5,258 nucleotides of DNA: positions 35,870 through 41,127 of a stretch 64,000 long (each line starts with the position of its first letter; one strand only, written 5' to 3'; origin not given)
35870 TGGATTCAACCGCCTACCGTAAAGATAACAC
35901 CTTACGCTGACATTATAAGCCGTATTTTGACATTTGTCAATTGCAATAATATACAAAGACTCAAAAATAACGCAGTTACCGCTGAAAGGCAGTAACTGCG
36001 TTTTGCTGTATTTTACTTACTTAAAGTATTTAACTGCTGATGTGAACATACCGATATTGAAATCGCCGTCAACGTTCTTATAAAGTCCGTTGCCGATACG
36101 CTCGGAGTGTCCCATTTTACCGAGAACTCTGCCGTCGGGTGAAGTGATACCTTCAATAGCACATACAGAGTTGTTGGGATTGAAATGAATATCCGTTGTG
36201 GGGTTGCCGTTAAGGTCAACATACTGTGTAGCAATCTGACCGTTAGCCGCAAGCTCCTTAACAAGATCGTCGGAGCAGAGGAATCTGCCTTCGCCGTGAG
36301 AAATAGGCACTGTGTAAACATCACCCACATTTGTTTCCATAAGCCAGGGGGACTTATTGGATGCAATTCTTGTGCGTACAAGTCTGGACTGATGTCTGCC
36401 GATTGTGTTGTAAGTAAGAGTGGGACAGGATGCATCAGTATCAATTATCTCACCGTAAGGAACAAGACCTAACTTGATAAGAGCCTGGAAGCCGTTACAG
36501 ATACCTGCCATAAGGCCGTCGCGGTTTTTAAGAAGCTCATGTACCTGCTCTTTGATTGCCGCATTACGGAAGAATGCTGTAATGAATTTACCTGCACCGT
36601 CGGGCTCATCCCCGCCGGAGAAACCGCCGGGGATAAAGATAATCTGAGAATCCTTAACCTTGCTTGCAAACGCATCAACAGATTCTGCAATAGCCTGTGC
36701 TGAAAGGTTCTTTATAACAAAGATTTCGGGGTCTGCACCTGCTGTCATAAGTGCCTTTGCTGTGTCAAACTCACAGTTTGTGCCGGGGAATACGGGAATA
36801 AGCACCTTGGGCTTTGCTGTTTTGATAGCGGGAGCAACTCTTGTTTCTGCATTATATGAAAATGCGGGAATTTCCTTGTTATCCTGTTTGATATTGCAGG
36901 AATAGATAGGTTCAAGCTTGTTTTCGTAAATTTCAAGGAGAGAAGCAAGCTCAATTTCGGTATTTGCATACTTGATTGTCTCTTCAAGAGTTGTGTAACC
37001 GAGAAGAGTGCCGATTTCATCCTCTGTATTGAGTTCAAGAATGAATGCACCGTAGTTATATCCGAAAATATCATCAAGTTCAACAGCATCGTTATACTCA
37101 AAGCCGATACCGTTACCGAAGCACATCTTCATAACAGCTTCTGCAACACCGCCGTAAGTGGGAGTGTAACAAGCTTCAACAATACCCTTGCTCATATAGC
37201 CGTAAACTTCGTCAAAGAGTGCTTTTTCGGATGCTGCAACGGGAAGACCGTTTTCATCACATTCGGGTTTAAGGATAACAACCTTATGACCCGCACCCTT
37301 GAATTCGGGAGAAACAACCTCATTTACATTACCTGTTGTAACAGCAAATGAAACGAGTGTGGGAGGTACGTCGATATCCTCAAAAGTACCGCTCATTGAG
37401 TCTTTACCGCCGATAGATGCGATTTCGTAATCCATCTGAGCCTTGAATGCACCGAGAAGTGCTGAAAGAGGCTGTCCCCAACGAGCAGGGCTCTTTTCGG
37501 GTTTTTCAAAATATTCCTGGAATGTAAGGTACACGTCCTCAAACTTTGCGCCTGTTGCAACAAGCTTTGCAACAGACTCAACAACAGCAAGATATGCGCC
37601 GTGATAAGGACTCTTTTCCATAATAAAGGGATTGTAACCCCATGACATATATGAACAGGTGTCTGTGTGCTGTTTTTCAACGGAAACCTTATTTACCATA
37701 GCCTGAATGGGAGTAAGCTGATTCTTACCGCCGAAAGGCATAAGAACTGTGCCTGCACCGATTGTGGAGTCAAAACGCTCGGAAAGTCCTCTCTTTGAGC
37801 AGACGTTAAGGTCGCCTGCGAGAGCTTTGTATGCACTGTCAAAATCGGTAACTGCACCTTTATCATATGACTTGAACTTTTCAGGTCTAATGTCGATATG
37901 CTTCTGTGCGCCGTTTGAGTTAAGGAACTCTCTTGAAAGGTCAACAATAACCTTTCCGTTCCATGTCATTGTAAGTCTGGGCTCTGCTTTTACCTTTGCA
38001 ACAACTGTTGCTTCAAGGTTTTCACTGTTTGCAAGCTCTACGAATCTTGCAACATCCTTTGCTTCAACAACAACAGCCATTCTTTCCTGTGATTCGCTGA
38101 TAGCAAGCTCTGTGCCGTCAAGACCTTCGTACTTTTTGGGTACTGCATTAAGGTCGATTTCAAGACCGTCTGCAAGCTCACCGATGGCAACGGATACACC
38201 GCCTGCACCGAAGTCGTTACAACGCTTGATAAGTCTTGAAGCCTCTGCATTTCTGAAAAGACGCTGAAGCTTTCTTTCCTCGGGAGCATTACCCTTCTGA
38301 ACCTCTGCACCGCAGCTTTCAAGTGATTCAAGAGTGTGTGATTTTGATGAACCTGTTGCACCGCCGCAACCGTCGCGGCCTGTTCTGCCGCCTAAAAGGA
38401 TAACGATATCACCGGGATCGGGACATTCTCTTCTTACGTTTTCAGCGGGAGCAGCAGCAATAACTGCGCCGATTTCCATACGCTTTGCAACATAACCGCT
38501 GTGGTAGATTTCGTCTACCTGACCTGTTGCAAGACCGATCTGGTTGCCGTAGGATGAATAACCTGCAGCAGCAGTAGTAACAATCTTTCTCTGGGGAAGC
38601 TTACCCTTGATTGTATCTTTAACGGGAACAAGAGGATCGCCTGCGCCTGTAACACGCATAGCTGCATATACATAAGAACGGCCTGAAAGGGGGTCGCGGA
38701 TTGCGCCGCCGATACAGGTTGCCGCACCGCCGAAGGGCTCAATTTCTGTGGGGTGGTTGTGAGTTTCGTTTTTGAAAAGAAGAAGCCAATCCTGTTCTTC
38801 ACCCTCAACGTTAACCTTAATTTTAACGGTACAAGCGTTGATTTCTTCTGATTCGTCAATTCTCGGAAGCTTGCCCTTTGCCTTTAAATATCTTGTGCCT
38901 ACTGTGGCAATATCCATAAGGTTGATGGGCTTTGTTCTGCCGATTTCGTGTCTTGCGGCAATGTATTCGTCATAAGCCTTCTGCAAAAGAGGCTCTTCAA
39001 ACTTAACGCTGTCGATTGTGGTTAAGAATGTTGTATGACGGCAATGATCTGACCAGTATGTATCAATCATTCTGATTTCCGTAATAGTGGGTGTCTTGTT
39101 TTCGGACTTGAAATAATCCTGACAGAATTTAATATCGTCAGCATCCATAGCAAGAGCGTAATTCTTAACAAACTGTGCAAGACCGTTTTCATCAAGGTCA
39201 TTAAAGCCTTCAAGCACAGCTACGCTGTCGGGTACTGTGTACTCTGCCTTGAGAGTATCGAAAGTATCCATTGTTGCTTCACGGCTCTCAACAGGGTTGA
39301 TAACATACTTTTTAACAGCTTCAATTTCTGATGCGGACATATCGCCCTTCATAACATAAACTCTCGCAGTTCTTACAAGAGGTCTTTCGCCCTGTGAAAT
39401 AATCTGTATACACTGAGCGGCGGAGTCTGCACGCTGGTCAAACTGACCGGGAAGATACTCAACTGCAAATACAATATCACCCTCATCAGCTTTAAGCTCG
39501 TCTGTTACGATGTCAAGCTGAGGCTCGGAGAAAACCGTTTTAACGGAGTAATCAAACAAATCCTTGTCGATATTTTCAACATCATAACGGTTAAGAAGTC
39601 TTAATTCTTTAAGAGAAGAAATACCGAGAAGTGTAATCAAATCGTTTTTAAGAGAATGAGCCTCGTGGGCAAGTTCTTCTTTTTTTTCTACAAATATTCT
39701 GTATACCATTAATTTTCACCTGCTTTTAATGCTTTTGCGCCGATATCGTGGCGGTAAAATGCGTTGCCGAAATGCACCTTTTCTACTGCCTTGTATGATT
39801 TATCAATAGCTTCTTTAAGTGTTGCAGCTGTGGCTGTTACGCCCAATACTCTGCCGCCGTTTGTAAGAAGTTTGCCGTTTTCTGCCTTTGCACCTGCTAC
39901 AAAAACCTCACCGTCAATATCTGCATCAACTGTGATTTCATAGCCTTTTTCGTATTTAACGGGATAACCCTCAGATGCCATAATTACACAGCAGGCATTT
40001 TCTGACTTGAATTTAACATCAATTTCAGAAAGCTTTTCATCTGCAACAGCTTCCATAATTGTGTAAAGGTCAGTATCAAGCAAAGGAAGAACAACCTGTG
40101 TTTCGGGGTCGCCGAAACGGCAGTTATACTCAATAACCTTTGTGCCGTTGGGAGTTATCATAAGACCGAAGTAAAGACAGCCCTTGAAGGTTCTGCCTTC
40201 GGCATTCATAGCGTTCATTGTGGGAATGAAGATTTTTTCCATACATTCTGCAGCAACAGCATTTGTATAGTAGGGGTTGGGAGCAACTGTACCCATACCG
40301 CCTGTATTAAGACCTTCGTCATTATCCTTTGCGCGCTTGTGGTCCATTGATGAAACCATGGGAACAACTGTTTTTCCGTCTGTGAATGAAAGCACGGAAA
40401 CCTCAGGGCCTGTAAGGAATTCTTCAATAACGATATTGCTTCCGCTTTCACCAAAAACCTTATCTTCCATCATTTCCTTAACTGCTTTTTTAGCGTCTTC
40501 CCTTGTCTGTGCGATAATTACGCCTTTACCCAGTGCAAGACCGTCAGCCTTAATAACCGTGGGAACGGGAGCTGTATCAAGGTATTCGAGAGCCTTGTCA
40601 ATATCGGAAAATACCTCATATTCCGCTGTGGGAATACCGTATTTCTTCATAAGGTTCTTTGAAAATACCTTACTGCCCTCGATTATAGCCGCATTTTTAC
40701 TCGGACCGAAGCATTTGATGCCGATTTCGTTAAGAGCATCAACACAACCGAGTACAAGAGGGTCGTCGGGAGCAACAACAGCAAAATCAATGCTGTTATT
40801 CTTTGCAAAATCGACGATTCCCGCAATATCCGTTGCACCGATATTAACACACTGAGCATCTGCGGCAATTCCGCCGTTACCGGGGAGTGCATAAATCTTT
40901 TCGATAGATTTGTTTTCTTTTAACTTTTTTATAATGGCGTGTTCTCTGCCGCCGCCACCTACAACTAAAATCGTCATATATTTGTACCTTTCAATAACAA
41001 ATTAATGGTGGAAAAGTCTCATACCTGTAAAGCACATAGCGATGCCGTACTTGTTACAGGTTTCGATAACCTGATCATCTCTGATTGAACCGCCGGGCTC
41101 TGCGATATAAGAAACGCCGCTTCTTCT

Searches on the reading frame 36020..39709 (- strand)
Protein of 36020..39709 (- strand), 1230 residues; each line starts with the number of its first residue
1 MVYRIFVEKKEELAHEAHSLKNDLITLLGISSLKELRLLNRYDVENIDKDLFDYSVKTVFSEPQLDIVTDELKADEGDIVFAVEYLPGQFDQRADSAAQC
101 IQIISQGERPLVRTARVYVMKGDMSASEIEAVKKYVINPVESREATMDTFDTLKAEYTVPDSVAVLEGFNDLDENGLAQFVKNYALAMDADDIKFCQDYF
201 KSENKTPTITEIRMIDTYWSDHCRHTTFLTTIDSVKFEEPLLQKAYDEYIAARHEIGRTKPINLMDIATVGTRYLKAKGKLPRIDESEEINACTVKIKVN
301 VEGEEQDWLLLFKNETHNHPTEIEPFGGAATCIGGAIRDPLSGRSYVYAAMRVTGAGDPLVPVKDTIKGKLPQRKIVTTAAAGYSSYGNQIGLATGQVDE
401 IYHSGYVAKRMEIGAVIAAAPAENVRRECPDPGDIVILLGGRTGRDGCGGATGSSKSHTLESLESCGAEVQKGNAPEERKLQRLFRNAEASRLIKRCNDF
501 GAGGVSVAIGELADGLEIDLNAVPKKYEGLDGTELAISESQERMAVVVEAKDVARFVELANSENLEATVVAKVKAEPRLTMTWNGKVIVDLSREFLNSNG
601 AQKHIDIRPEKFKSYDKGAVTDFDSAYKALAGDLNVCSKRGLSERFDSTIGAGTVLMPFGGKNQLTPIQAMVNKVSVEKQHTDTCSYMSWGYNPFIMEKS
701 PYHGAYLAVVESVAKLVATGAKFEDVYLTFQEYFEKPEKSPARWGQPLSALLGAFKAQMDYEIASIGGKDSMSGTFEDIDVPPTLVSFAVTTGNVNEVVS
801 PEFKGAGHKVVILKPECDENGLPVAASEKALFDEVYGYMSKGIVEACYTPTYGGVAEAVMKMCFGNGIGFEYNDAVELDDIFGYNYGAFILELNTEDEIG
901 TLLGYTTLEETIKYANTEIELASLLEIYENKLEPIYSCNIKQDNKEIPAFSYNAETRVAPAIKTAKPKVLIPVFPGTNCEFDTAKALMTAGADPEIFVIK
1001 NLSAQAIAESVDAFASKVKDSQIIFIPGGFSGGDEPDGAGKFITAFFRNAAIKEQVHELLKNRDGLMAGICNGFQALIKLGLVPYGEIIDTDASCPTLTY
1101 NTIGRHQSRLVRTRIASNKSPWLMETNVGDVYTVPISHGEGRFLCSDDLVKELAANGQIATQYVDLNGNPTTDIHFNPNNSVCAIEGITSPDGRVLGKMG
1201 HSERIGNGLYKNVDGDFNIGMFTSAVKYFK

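Call 72: search_protein_families(library=pfam, proteins=[window:36020-39709:-], max_evalue=0.00001)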
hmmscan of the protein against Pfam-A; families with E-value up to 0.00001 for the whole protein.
window:36020-39709:- (1230 aa): 4 families
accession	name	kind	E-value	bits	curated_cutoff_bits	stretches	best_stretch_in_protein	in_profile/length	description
PF13507.12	GATase_5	-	1.2e-83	280.7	27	1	966-1229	1-260/260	CobB/CobQ-like glutamine amidotransferase domain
PF02769.27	AIRS_C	-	1.7e-29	103.4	23.1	1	432-583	2-155/156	AIR synthase related protein, C-terminal domain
PF18072.6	FGAR-AT_linker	-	4.7e-10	40.2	26.6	1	182-225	6-49/50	Formylglycinamide ribonucleotide amidotransferase linker domain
PF00586.29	AIRS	-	9.7e-06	26.4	24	0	699-772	30-96/112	AIR synthase related protein, N-terminal domain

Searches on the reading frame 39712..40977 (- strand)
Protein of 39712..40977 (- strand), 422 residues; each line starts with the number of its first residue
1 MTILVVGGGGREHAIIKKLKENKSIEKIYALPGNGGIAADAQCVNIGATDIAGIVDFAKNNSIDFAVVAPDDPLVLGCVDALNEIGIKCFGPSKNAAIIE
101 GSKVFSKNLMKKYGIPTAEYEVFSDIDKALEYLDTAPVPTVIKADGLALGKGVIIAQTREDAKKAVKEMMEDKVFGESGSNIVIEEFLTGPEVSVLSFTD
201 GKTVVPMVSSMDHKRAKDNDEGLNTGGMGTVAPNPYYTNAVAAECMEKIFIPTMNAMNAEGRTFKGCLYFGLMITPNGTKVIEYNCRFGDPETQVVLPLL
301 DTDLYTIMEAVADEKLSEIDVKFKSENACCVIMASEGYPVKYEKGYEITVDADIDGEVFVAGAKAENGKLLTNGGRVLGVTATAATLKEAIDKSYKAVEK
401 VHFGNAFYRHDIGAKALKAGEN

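Call 70: search_protein_families(library=pfam, proteins=[window:39712-40977:-], max_evalue=0.00001)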
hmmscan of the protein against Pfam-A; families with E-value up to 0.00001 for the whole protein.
window:39712-40977:- (422 aa): 6 families
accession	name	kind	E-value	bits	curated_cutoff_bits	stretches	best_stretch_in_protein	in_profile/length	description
PF01071.24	GARS_A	-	9.8e-79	264.1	27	1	101-293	1-194/194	Phosphoribosylglycinamide synthetase, ATP-grasp (A) domain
PF02844.21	GARS_N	-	2.4e-36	124.9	29.5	1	1-100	1-100/100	Phosphoribosylglycinamide synthetase, N domain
PF02843.22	GARS_C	-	2.4e-31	108.3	34.8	1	328-415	1-92/92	Phosphoribosylglycinamide synthetase, C domain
PF02786.22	CPSase_L_D2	-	4.3e-08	33.4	19.8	1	103-287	2-179/211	Carbamoyl-phosphate synthase L chain, ATP binding domain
PF02222.28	ATP-grasp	-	3.8e-07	30.4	27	1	109-198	2-87/179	ATP-grasp domain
PF13535.11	ATP-grasp_4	-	7.5e-06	26.1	27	0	137-218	2-93/160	ATP-grasp domain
